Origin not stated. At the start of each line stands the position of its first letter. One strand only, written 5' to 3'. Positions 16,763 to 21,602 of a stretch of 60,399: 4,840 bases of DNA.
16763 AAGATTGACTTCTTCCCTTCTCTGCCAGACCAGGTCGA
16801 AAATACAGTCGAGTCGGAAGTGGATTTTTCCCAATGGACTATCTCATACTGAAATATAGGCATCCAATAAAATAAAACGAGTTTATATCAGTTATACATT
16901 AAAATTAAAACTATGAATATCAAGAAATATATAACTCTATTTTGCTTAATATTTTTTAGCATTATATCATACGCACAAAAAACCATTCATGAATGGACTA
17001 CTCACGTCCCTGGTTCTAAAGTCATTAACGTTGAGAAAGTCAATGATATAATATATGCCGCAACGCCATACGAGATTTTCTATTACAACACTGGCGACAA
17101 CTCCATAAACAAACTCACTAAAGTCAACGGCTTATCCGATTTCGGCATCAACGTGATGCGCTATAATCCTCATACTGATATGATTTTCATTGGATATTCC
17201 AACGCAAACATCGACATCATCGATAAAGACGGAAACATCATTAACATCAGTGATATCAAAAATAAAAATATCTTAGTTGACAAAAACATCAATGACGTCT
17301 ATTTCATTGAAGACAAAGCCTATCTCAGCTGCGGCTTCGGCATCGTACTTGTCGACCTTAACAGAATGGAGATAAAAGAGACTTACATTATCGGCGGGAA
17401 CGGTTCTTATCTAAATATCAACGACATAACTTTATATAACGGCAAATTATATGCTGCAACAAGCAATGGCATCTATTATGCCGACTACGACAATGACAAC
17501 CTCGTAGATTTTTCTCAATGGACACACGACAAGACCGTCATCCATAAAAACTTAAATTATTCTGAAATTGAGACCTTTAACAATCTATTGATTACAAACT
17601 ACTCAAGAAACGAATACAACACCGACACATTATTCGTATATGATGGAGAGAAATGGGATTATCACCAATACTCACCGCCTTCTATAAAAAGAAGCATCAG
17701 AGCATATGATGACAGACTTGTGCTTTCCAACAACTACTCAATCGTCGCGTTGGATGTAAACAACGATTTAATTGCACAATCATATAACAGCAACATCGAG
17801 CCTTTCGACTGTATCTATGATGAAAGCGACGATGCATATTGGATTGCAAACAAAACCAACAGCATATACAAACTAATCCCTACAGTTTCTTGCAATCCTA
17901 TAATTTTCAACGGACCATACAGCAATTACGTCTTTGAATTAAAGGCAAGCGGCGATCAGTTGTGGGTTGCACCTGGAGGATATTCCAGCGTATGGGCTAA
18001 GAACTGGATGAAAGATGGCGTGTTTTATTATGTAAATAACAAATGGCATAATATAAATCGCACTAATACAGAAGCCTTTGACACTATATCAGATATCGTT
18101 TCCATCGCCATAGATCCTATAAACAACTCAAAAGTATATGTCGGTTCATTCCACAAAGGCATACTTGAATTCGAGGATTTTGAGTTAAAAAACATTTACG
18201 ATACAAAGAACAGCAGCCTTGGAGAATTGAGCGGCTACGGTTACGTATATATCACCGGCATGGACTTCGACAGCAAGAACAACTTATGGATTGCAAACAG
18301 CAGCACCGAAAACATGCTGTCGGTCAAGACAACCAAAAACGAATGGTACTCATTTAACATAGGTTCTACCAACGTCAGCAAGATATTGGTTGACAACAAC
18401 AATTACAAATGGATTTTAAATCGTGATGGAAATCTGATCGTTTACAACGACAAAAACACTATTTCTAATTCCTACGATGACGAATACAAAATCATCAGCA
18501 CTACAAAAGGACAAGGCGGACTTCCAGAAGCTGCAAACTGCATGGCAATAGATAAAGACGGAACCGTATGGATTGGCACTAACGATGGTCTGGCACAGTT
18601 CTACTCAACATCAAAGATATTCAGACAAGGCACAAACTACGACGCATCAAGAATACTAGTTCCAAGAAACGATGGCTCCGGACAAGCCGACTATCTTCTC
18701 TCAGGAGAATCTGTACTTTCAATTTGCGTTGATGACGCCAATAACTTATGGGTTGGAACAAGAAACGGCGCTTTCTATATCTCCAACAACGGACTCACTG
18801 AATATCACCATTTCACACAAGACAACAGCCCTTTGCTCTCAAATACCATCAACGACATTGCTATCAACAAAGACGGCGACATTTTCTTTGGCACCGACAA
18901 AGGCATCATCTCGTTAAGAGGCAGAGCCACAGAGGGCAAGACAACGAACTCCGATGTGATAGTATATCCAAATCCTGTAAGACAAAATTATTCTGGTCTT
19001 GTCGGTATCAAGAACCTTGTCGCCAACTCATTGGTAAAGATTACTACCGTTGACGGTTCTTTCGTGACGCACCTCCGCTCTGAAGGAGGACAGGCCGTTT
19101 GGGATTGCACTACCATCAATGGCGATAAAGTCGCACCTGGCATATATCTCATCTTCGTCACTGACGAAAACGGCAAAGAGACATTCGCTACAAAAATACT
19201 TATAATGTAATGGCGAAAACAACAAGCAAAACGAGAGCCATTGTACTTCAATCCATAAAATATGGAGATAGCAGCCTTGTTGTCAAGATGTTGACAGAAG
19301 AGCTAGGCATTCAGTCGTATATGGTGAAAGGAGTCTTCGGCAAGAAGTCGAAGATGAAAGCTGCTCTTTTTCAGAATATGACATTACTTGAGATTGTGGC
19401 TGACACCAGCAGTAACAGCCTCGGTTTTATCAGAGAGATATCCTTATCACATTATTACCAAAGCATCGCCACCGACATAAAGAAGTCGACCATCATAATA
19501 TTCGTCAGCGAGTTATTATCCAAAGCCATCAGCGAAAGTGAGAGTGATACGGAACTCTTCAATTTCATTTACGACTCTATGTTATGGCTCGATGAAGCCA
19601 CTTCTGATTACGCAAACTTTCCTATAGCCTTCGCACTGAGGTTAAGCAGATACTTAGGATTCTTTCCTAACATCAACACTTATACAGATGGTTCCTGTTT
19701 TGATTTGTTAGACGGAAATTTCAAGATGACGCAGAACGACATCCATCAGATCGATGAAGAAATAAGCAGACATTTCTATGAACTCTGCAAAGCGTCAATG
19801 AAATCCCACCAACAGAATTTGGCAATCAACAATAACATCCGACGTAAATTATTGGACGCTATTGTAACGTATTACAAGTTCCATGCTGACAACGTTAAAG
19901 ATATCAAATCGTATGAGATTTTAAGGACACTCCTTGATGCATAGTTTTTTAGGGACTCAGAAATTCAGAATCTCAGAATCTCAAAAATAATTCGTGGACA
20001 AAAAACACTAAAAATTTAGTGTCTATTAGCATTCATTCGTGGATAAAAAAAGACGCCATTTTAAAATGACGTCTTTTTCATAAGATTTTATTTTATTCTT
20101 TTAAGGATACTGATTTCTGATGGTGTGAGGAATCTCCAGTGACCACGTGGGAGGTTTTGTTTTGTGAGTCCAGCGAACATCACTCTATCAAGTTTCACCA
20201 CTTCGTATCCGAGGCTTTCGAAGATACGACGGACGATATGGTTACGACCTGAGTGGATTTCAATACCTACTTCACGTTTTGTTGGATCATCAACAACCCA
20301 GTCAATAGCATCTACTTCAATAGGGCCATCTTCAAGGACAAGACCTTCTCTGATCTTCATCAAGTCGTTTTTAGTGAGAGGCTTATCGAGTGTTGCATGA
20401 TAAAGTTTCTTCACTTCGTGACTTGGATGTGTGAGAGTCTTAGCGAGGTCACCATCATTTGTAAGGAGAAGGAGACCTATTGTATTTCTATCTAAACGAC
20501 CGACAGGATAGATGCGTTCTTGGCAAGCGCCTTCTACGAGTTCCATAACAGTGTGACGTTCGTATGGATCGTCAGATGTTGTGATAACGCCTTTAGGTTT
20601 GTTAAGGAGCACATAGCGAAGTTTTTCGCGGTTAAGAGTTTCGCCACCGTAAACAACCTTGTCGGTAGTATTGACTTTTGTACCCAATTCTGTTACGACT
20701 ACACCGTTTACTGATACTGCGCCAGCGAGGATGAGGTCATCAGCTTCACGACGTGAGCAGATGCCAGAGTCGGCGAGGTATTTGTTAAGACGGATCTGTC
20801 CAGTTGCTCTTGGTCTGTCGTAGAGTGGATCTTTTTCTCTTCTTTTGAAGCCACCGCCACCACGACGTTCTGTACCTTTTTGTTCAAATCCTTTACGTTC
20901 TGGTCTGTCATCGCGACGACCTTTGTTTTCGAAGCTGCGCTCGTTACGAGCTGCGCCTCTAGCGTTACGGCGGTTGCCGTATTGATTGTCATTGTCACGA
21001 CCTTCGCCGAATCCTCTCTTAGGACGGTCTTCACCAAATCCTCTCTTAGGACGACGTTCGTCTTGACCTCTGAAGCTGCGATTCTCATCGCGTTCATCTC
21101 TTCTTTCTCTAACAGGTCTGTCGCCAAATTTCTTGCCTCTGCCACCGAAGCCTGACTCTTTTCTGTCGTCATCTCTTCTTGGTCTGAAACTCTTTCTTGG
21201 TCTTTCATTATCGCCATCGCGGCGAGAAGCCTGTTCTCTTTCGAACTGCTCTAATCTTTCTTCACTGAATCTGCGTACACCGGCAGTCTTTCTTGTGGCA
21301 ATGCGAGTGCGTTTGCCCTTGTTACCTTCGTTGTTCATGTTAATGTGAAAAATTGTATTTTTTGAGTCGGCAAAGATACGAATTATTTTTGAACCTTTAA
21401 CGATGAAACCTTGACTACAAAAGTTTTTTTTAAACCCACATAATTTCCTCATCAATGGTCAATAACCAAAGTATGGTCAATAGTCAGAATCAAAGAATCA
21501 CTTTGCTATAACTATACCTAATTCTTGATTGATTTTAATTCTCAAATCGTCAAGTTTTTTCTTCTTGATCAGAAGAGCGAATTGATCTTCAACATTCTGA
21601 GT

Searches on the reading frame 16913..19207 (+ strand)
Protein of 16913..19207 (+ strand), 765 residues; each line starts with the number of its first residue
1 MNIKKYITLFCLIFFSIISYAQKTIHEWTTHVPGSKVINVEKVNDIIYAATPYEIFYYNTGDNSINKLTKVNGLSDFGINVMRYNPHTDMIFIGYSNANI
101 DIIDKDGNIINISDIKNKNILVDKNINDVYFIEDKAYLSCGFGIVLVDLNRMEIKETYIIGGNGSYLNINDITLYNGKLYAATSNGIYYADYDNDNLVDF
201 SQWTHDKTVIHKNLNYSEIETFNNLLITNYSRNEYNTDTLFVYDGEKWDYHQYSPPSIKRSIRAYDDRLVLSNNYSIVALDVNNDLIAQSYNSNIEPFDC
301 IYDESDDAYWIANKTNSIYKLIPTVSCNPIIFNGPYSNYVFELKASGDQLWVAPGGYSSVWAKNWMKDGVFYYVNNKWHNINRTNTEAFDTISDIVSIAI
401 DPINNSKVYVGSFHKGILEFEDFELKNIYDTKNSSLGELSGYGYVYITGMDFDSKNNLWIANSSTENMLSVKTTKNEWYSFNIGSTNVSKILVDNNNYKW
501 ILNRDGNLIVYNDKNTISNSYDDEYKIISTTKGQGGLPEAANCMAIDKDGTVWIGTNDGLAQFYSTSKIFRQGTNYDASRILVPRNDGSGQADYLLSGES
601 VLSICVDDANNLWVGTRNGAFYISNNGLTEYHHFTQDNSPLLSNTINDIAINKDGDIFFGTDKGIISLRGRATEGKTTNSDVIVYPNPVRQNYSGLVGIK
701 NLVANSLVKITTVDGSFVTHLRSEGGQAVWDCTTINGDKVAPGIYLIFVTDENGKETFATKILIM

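Call 86: search_protein_families(library=pfam, proteins=[window:16913-19207:+], max_evalue=0.00001)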
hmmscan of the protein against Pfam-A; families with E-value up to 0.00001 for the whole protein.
window:16913-19207:+ (765 aa): 2 families
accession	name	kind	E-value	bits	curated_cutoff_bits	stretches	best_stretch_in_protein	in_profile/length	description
PF21544.3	PorZ_N_b_propeller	-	6.2e-44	150.4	27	1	47-204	1-154/154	TSS9, PorZ, N-terminal beta-propeller domain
PF07494.17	Reg_prop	-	1.1e-12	47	20.4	0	596-618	2-24/24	Two component regulator propeller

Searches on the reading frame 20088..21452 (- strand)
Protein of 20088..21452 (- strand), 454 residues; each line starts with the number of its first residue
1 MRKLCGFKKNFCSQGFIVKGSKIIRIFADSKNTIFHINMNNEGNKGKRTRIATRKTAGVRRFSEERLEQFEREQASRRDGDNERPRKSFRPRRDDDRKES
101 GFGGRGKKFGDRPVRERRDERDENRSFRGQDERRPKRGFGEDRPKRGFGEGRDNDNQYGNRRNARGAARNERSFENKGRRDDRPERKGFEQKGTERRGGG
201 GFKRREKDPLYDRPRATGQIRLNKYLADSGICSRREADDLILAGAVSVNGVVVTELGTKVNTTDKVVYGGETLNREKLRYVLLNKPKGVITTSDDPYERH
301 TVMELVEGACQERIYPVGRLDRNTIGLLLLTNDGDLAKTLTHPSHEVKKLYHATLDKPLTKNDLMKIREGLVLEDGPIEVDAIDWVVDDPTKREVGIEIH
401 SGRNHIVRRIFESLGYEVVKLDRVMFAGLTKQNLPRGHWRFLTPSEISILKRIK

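Call 86: search_protein_families(library=pfam, proteins=[window:20088-21452:-], max_evalue=0.00001)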
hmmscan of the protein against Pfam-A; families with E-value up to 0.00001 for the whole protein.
window:20088-21452:- (454 aa): 2 families
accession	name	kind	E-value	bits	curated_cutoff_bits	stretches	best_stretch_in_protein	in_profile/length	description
PF00849.27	PseudoU_synth_2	-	1.1e-23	84.6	26.8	1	280-412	2-151/152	RNA pseudouridylate synthase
PF01479.30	S4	-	9.5e-12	44.9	22.8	1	221-266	2-48/48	S4 domain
